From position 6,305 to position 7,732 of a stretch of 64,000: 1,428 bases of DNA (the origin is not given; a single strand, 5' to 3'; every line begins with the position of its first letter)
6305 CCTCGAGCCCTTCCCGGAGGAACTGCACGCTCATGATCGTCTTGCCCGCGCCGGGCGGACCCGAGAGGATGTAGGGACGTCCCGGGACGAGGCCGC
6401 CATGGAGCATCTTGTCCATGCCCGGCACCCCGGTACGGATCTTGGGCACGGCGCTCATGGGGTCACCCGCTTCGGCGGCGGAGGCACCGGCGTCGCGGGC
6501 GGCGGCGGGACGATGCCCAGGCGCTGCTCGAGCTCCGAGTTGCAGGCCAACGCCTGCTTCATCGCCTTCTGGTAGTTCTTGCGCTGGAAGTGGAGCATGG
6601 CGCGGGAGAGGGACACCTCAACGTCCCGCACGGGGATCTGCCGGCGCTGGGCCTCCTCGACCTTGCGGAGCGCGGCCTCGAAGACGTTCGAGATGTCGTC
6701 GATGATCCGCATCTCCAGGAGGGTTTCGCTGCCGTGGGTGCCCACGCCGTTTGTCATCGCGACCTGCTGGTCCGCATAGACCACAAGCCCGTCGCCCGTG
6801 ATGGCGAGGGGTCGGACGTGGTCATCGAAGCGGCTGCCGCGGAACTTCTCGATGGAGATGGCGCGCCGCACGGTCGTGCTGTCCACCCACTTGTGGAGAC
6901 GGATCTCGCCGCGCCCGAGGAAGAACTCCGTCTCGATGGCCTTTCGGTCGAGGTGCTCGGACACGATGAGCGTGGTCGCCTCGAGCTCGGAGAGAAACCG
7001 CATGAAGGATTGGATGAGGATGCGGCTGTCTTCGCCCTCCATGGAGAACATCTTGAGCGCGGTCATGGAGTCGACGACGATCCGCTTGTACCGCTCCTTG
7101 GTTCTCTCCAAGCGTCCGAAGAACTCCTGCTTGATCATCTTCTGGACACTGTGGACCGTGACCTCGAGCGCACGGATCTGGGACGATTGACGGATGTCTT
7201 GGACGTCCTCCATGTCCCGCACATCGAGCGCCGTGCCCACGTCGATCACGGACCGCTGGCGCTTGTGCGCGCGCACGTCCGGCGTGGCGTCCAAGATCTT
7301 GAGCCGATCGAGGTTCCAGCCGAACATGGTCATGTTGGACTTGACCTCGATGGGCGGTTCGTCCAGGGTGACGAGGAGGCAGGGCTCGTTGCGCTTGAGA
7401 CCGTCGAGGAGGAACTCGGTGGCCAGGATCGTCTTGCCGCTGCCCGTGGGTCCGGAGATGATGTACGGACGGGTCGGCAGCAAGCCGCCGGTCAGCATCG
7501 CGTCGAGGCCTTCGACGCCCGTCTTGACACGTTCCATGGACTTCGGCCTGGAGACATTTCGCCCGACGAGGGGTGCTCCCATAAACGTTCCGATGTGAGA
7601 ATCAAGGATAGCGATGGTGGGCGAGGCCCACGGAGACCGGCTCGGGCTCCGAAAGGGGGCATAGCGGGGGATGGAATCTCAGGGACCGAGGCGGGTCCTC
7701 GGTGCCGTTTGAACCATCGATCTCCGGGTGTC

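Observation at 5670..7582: Two tandem, translationally coupled single-domain KaiC/RecA-like ATPases directly upstream of ftsZ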

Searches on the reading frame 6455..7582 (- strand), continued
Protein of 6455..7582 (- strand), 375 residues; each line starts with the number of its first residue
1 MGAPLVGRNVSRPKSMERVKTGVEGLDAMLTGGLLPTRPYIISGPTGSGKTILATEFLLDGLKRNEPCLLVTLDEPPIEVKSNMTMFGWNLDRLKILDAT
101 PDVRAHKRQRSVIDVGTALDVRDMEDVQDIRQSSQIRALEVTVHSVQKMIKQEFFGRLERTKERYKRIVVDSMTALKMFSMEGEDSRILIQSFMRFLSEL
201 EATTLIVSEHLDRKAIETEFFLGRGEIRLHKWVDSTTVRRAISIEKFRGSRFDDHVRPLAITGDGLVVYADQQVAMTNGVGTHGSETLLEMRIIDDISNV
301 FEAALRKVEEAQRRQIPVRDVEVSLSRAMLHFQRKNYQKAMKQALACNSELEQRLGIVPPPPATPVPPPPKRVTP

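Call 75: find_homologous_proteins(query=P0195, max_evalue=1e-20)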
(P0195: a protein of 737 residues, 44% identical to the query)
Query P0195 (737 aa): 395 proteins with E <= 1e-20 among 8000 candidates; the best 120 are listed.
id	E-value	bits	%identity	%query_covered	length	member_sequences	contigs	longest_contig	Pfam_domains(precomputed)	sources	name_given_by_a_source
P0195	0.0e+0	1547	100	100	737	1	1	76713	PF06745.20,PF13479.13,PF05625.18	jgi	jgi:KaiC/GvpD/RAD55 family RecA-like ATPase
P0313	1.2e-211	724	79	55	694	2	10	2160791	PF06745.20,PF13479.13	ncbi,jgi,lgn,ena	-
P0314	9.3e-211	721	78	55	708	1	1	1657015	PF06745.20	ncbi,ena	-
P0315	5.8e-203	695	82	55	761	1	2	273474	PF06745.20,PF13479.13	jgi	jgi:KaiC/GvpD/RAD55 family RecA-like ATPase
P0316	1.7e-169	584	-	-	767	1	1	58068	PF06745.20,PF13479.13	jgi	-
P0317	5.4e-167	576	70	57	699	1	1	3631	PF06745.20,PF13479.13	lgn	-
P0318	1.5e-166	574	69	53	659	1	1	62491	PF06745.20,PF13479.13,PF13481.13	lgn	-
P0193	1.9e-165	571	50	6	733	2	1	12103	PF06745.20,PF13479.13,PF13481.13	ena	-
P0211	1.0e-164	568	68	53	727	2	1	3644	PF06745.20,PF13479.13,PF13481.13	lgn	-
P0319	7.5e-164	565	66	61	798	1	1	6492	PF06745.20,PF13479.13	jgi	jgi:KaiC/GvpD/RAD55 family RecA-like ATPase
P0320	1.5e-162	561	66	55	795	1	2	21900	PF06745.20,PF13479.13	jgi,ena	-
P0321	3.7e-160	553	65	56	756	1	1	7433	PF06745.20,PF13479.13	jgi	jgi:KaiC/GvpD/RAD55 family RecA-like ATPase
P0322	5.3e-160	553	68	54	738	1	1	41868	PF06745.20,PF13479.13,PF13481.13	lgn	-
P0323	2.8e-159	550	65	57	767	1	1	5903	PF06745.20,PF13479.13,PF13481.13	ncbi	-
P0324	8.3e-159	549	68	53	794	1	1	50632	PF06745.20,PF13479.13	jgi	jgi:KaiC/GvpD/RAD55 family RecA-like ATPase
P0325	4.6e-157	543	68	52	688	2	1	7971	PF06745.20,PF13479.13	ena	-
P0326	2.0e-155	538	63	57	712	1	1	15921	PF06745.20,PF13479.13,PF13481.13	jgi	jgi:KaiC/GvpD/RAD55 family RecA-like ATPase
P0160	2.1e-151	524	60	42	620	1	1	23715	PF06745.20,PF07088.17,PF01695.24,PF13479.13,PF03796.22,PF05625.18,PF08423.18,PF13401.13,PF09848.16,PF00154.28,PF13481.13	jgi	jgi:KaiC/GvpD/RAD55 family RecA-like ATPase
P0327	2.9e-151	524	-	-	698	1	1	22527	PF06745.20,PF13479.13,PF13481.13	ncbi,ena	-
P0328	3.2e-151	524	67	51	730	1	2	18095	PF06745.20,PF13479.13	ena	-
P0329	1.6e-150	521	58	42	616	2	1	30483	PF13173.13,PF06745.20,PF07088.17,PF01695.24,PF13479.13,PF14417.13,PF05625.18,PF13401.13,PF13481.13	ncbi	ncbi:MAG: ATPase domain-containing protein [Thermoplasmata archaeon]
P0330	4.2e-149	517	60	55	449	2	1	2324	PF06745.20,PF13479.13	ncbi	ncbi:MAG: ATPase domain-containing protein, partial [Thermoplasmata archaeon]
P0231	6.4e-149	516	-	-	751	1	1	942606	PF06745.20,PF13479.13,PF13481.13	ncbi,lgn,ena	-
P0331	3.5e-148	514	59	55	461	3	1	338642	PF06745.20,PF13479.13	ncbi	ncbi:MAG: ATPase domain-containing protein, partial [Thermoplasmata archaeon]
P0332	8.0e-148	512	65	50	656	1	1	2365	PF06745.20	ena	-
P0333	1.6e-147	511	62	53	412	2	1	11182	PF06745.20,PF13479.13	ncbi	ncbi:MAG: RAD55 family ATPase, partial [Candidatus Lutacidiplasmatales archaeon]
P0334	1.1e-146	509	57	42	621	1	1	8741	PF13173.13,PF06745.20,PF07088.17,PF01695.24,PF13479.13,PF05625.18,PF08423.18,PF13401.13,PF00154.28,PF13481.13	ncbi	-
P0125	2.9e-146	507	57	42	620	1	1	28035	PF13173.13,PF06745.20,PF01695.24,PF13479.13,PF03796.22,PF05625.18,PF08423.18,PF13401.13,PF09848.16,PF00154.28,PF13481.13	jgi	jgi:KaiC/GvpD/RAD55 family RecA-like ATPase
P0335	2.2e-145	504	62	52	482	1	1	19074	PF06745.20,PF13479.13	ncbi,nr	ncbi:MAG TPA: ATPase domain-containing protein, partial [Thermoplasmata archaeon]|nr:ATPase domain-c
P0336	3.6e-145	504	62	53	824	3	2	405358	PF06745.20,PF13479.13,PF13481.13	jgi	-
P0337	2.0e-144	501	60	55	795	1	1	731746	PF06745.20,PF13479.13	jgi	jgi:KaiC/GvpD/RAD55 family RecA-like ATPase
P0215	2.2e-144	501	63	54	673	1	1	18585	PF06745.20,PF13479.13,PF13481.13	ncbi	-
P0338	1.2e-143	499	55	64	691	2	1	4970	PF06745.20,PF13479.13,PF13481.13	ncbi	-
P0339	1.7e-143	498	58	53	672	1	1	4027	PF06745.20,PF13479.13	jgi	-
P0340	1.8e-143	498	60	53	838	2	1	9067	PF06745.20,PF13479.13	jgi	-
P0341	2.3e-143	498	61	37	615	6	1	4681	PF13173.13,PF06745.20,PF01695.24,PF13479.13,PF05625.18,PF08423.18,PF13401.13,PF09848.16,PF13481.13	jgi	jgi:KaiC/GvpD/RAD55 family RecA-like ATPase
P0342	3.0e-143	497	-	-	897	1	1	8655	PF06745.20,PF13479.13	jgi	jgi:KaiC/GvpD/RAD55 family RecA-like ATPase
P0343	1.2e-142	495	-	-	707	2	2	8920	PF06745.20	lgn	-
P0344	4.2e-142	494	56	60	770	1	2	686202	PF06745.20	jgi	jgi:KaiC/GvpD/RAD55 family RecA-like ATPase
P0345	8.3e-142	493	50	4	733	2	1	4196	PF06745.20,PF13479.13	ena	-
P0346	1.2e-141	492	62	51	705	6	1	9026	PF06745.20,PF13479.13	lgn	-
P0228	1.2e-141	492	60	55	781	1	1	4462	PF06745.20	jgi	-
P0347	1.2e-141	492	59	54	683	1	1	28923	PF06745.20,PF13479.13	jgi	jgi:KaiC/GvpD/RAD55 family RecA-like ATPase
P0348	9.0e-141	489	-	-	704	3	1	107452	PF06745.20,PF13479.13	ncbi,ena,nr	ncbi:MAG TPA: ATPase domain-containing protein [Thermoplasmata archaeon]|nr:ATPase domain-containing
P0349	9.1e-141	489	60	52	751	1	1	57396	PF06745.20,PF13479.13,PF13481.13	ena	-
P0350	1.1e-140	489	56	60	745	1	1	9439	PF06745.20,PF13479.13,PF05625.18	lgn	-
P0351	1.1e-140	489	60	52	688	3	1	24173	PF06745.20,PF13479.13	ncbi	-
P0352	1.3e-140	489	64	34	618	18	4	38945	PF06745.20,PF01695.24,PF13479.13,PF05625.18,PF13401.13,PF09848.16,PF00154.28,PF13481.13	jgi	jgi:KaiC/GvpD/RAD55 family RecA-like ATPase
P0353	1.4e-140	489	-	-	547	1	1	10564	PF06745.20,PF13479.13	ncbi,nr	ncbi:MAG: hypothetical protein L3K10_07175, partial [Thermoplasmata archaeon]|nr:hypothetical protei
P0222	2.7e-140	488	59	58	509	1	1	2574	PF06745.20,PF13479.13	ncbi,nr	ncbi:MAG: AAA family ATPase, partial [Thermoplasmata archaeon]|nr:AAA family ATPase [Thermoplasmata 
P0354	3.1e-140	487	58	59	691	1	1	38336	PF06745.20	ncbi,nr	ncbi:MAG TPA: ATPase domain-containing protein [Thermoplasmata archaeon]|nr:ATPase domain-containing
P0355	1.4e-139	485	62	38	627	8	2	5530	PF06745.20,PF07088.17,PF01695.24,PF14417.13,PF05625.18,PF08423.18,PF13401.13,PF13481.13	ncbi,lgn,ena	-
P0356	2.7e-139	484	60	53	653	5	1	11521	PF06745.20,PF13479.13,PF13481.13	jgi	-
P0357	5.3e-139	483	59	54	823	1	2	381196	PF06745.20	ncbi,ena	-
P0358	1.6e-138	482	60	54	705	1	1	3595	PF06745.20,PF13479.13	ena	-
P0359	2.3e-138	481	59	54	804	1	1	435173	PF06745.20,PF13479.13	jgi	jgi:KaiC/GvpD/RAD55 family RecA-like ATPase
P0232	2.9e-138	481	-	-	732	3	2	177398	PF06745.20,PF13479.13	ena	-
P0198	6.4e-138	480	56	60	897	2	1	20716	PF06745.20,PF13479.13,PF13481.13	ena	-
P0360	6.5e-138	480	59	52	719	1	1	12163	PF06745.20,PF13479.13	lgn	-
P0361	9.6e-138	479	61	52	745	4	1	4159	PF06745.20,PF13479.13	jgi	-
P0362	1.7e-137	478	41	4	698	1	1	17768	PF06745.20,PF13479.13,PF13481.13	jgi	jgi:KaiC/GvpD/RAD55 family RecA-like ATPase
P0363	2.8e-137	478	-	-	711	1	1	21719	PF06745.20,PF13479.13,PF13481.13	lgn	-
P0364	6.1e-137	476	60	54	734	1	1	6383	PF06745.20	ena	-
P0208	6.9e-137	476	70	43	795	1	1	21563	PF06745.20,PF13479.13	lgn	-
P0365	1.1e-136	476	58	53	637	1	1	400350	PF06745.20,PF13479.13,PF13481.13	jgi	jgi:KaiC/GvpD/RAD55 family RecA-like ATPase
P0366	1.3e-136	475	58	55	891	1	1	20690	PF06745.20,PF13479.13,PF13481.13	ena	-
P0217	1.3e-136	475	67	46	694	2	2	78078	PF06745.20,PF13479.13,PF13481.13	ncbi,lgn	-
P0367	1.3e-136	475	59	52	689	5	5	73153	PF06745.20,PF13479.13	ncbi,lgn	ncbi:MAG: ATPase domain-containing protein [Thermoplasmata archaeon]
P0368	1.8e-136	475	58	55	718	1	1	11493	PF06745.20,PF13479.13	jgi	jgi:KaiC/GvpD/RAD55 family RecA-like ATPase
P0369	3.3e-136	474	59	38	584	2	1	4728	PF06745.20,PF01695.24,PF14417.13,PF13481.13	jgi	jgi:KaiC/GvpD/RAD55 family RecA-like ATPase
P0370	3.3e-136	474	60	55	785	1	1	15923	PF06745.20,PF13479.13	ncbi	ncbi:MAG: RAD55 family ATPase [Thermoplasmata archaeon]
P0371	5.6e-136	473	66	43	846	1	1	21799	PF06745.20,PF13479.13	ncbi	ncbi:MAG: ATPase domain-containing protein [Thermoplasmata archaeon]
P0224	8.3e-136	473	57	55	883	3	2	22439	PF06745.20,PF13479.13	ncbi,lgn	-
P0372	8.8e-136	473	60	52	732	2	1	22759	PF06745.20,PF13479.13,PF13481.13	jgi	-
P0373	1.0e-135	472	59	52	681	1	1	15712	PF06745.20,PF13479.13,PF13481.13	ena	-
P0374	1.3e-135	472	58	53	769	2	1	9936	PF06745.20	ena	-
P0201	1.4e-135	472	57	58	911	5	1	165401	PF06745.20,PF13479.13,PF13481.13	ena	-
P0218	1.4e-135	472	55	61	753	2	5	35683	PF06745.20,PF13479.13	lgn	-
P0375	1.7e-135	472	58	53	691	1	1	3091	PF06745.20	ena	-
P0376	1.8e-135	472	58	55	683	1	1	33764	PF06745.20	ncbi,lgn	ncbi:MAG: ATPase domain-containing protein [Thermoplasmata archaeon]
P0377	2.1e-135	471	59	52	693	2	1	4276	PF06745.20,PF13479.13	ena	-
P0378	2.6e-135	471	61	51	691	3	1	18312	PF06745.20,PF13479.13,PF13481.13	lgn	-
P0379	3.6e-135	471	56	59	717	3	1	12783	PF06745.20,PF13479.13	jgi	-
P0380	5.6e-135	470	60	52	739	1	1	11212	PF06745.20,PF13479.13,PF13481.13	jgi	jgi:KaiC/GvpD/RAD55 family RecA-like ATPase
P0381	5.6e-135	470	55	62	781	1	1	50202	PF06745.20,PF13479.13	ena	-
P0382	6.2e-135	470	60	55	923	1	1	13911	PF06745.20,PF13479.13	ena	-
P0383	7.3e-135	470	58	54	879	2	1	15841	PF06745.20,PF13479.13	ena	-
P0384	1.0e-134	469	60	51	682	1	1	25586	PF06745.20,PF13479.13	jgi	jgi:KaiC/GvpD/RAD55 family RecA-like ATPase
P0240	1.0e-134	469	60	54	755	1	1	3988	PF06745.20,PF13481.13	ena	-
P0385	1.4e-134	469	54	61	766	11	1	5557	PF06745.20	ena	-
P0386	1.4e-134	469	57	57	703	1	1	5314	PF06745.20,PF13479.13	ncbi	-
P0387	1.6e-134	469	58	52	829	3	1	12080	PF06745.20,PF13479.13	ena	-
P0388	2.6e-134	468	60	51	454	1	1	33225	PF06745.20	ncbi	ncbi:MAG: ATPase domain-containing protein, partial [Thermoplasmata archaeon]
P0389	2.7e-134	468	58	51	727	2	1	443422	PF06745.20,PF13479.13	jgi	jgi:KaiC/GvpD/RAD55 family RecA-like ATPase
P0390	2.9e-134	468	61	53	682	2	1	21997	PF06745.20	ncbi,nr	ncbi:MAG TPA: ATPase domain-containing protein [Thermoplasmata archaeon]|nr:ATPase domain-containing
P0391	3.1e-134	468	57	57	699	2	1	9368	PF06745.20,PF13479.13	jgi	jgi:KaiC/GvpD/RAD55 family RecA-like ATPase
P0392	3.2e-134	467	58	54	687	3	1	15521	PF06745.20,PF13479.13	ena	-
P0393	3.2e-134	467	60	52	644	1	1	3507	PF06745.20,PF13479.13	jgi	jgi:KaiC/GvpD/RAD55 family RecA-like ATPase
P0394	4.0e-134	467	57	54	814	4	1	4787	PF06745.20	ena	-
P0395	5.4e-134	467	60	51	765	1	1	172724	PF06745.20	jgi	jgi:KaiC/GvpD/RAD55 family RecA-like ATPase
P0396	5.5e-134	467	46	85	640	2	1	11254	PF06745.20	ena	-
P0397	6.5e-134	466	61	51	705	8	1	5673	PF06745.20,PF13479.13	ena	-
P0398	9.2e-134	466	60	53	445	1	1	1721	PF06745.20,PF13479.13,PF13481.13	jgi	jgi:circadian clock protein KaiC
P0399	9.9e-134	466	55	61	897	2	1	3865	PF06745.20,PF13479.13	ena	-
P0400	1.8e-133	465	60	51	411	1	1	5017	PF06745.20,PF13479.13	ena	-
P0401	2.0e-133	465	59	52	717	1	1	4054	PF06745.20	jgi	jgi:KaiC/GvpD/RAD55 family RecA-like ATPase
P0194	2.6e-133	464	56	58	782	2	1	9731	PF06745.20,PF13479.13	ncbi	ncbi:MAG: ATPase domain-containing protein [Thermoplasmata archaeon]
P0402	3.1e-133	464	-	-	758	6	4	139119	PF06745.20,PF13479.13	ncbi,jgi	ncbi:MAG: ATPase domain-containing protein [Thermoplasmata archaeon]|jgi:KaiC/GvpD/RAD55 family RecA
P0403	4.7e-133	464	58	53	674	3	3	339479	PF06745.20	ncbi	ncbi:MAG: RAD55 family ATPase [Thermoplasmata archaeon]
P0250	7.8e-133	463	-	-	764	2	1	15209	PF06745.20,PF05625.18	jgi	jgi:KaiC/GvpD/RAD55 family RecA-like ATPase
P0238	8.0e-133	463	57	54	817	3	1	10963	PF06745.20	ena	-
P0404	1.1e-132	462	58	53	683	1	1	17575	PF06745.20,PF13479.13,PF13481.13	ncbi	-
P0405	1.8e-132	462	61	52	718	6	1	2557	PF06745.20,PF13479.13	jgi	-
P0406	2.0e-132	462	61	52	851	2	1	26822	PF06745.20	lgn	-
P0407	2.1e-132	461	57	53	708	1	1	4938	PF06745.20,PF13479.13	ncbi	-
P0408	3.8e-132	461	63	50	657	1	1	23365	PF06745.20,PF13479.13,PF13481.13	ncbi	-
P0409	6.4e-132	460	56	60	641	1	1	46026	PF06745.20,PF13479.13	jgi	jgi:KaiC/GvpD/RAD55 family RecA-like ATPase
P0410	6.8e-132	460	59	52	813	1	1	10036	PF06745.20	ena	-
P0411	7.4e-132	460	59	53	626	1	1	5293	PF06745.20,PF13479.13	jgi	jgi:KaiC/GvpD/RAD55 family RecA-like ATPase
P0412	8.2e-132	460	59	52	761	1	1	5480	PF06745.20,PF13479.13,PF13481.13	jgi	-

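Call 76: find_encoding_contigs(protein=P0348, flank=8000, max_places=3)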
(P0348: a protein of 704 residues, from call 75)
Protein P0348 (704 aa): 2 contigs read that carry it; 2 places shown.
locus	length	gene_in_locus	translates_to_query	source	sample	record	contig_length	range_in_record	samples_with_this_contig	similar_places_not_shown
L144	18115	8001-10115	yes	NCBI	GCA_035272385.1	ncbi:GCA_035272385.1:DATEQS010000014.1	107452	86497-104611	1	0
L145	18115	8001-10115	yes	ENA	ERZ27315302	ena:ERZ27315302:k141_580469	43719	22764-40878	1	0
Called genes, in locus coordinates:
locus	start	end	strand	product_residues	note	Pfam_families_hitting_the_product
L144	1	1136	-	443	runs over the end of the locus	PF01523:PmbA_TldD_1st (weak), PF19289:PmbA_TldD_3rd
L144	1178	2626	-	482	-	PF01523:PmbA_TldD_1st (weak), PF19290:PmbA_TldD_2nd (faint), PF19289:PmbA_TldD_3rd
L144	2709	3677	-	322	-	PF08271:Zn_Ribbon_TF, PF00382:TFIIB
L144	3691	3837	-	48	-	-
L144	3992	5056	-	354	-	-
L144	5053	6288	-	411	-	-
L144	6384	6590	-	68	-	-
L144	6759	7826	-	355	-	PF10432:bact-PGI_C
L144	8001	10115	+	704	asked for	PF06745:ATPase, PF13479:AAA_24 (weak)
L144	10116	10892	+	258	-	PF06745:ATPase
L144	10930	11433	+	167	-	PF01878:EVE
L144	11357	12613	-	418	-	PF01966:HD, PF19276:HD_assoc_2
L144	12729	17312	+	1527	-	PF03704:BTAD (faint), PF07719:TPR_2 (faint), PF13181:TPR_8 (faint), PF13424:TPR_12 (faint), PF13432:TPR_16 (weak), PF14559:TPR_19 (weak), PF13432:TPR_16, PF14559:TPR_19, +19 more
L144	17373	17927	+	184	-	-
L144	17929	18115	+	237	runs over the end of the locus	PF13240:Zn_Ribbon_1 (faint)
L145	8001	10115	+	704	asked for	PF06745:ATPase, PF13479:AAA_24 (weak)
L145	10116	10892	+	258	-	PF06745:ATPase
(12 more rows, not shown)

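Call 85: find_encoding_contigs(protein=P0162, flank=6000, max_places=2)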
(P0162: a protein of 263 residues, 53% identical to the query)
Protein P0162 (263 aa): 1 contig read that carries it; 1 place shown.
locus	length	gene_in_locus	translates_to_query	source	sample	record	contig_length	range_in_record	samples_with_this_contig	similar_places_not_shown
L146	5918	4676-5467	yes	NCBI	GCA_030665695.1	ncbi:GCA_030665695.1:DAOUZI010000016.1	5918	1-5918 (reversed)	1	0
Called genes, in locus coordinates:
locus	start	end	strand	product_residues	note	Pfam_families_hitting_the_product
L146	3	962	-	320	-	?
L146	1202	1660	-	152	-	PF13470:PIN_3, PF01850:PIN (weak)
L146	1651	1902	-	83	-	PF17723:RHH_8 (weak)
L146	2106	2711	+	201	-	PF00857:Isochorismatase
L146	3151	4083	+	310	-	-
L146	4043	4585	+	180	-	-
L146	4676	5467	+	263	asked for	PF06745:ATPase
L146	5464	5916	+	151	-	?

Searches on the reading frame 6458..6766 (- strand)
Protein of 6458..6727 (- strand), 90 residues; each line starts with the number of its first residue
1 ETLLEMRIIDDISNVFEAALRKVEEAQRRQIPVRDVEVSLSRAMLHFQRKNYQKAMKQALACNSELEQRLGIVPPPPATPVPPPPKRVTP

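Call 51: search_protein_families(library=pfam, proteins=[window:6458-6727:-], max_evalue=1)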
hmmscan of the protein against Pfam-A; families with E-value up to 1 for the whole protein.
seq(90 aa): 3 families
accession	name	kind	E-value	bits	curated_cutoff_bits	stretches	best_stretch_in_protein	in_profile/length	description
PF13432.12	TPR_16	-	0.00085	20.2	32.7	1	16-60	13-54/65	Tetratricopeptide repeat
PF24967.1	NTS_TR130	-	0.0017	18.3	25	1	20-62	119-157/233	TR130 NTS domain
PF07719.23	TPR_2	-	0.16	12.7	27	1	41-57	6-22/34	Tetratricopeptide repeat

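Call 77: predict_structure(alignment_id=A3)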
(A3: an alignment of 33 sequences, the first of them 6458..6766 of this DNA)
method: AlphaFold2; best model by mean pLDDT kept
length: 103 residues; sequences in the alignment: 33
mean_pLDDT: 79.4   pTM: 0.59
mean pLDDT of the five models: 79.4, 78.3, 77.8, 77.5, 75.4
residues with pLDDT >= 90: 57; 70-90: 14; 50-70: 22; < 50: 10
segments of 3 or more residues with pLDDT < 50: 1-4
pLDDT, mean of each block of 10 residues (from residue 1): 48 78 94 92 91 95 94 92 64 52 55
secondary structure, 60 per line:
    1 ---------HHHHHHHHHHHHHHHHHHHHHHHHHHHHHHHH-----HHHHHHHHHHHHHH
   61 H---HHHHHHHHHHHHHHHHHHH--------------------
elements in order: H10-41 H47-61 H65-83

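Call 79: fold_search(model_id=the predicted structure, library=pdb)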
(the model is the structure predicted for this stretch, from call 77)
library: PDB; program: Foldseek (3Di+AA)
matches with E <= 10: 69; with E <= 0.001: 0
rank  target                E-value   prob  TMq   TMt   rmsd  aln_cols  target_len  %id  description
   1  9had_A                3.1e+00  0.08  0.28  0.23  10.9       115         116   14  Der f 21 dust mite allergen with computationally designed DerF21_b10 binder (released 2024-12-18)
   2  4nsr_A                3.2e+00  0.23  0.43  0.47   4.1        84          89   12  Crystal structure of the Immunity protein (released 2014-04-16)
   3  7dgy                  3.2e+00  0.15  0.28  0.29   8.0        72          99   17  De novo designed protein H4C2R (released 2021-12-15)
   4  1cnt_4                3.2e+00  0.06  0.19  0.17  12.0        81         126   21  CILIARY NEUROTROPHIC FACTOR (released 1997-03-26)
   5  4nsr_B                3.7e+00  0.21  0.42  0.47   4.1        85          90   12  Crystal structure of the Immunity protein (released 2014-04-16)
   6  2pmr                  3.9e+00  0.11  0.30  0.37   5.8        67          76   15  Crystal structure of a protein of unknown function from Methanobacterium thermoautotrophicum (released 2007-05-08)
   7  3tul_A                3.9e+00  0.11  0.29  0.23  16.9        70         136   17  Crystal structure of N-terminal region of Type III Secretion Major Translocator SipB (residues 82-226) (released 2012-02-15)
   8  6s33_A                4.4e+00  0.09  0.25  0.19  15.6        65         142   12  Ligand binding domain of the P. putida receptor PcaY_PP in complex with Protocatechuate (released 2020-10-21)
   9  6c48_D                4.4e+00  0.08  0.26  0.31  14.7        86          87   14  Crystal structure of B-Myb-LIN9-LIN52 complex (released 2018-09-19)
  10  4fzp_A                4.6e+00  0.23  0.43  0.52   4.2        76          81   13  Crystal Structure of the uranyl binding protein complexed with uranyl (released 2013-12-11)
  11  4nsr_D                4.9e+00  0.14  0.38  0.41   5.1        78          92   13  Crystal structure of the Immunity protein (released 2014-04-16)
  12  3qne                  4.9e+00  0.14  0.37  0.10  17.1        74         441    8  Candida albicans seryl-tRNA synthetase (released 2011-08-03)
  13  6dnc_MA               5.2e+00  0.07  0.28  0.10  14.4        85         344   18  E.coli RF1 bound to E.coli 70S ribosome in response to UAU sense A-site codon (released 2018-07-04)
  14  4ghj_A                5.2e+00  0.06  0.22  0.30   7.1        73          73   14  1.75 Angstrom Crystal Structure of Transcriptional Regulator ftom Vibrio vulnificus. (released 2012-08-15)
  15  7m5d_A                5.2e+00  0.06  0.26  0.09  13.0        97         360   12  Cryo-EM structure of a non-rotated E.coli 70S ribosome in complex with RF3-GTP, RF1 and P-tRNA (state I) (released 2022-10-19)
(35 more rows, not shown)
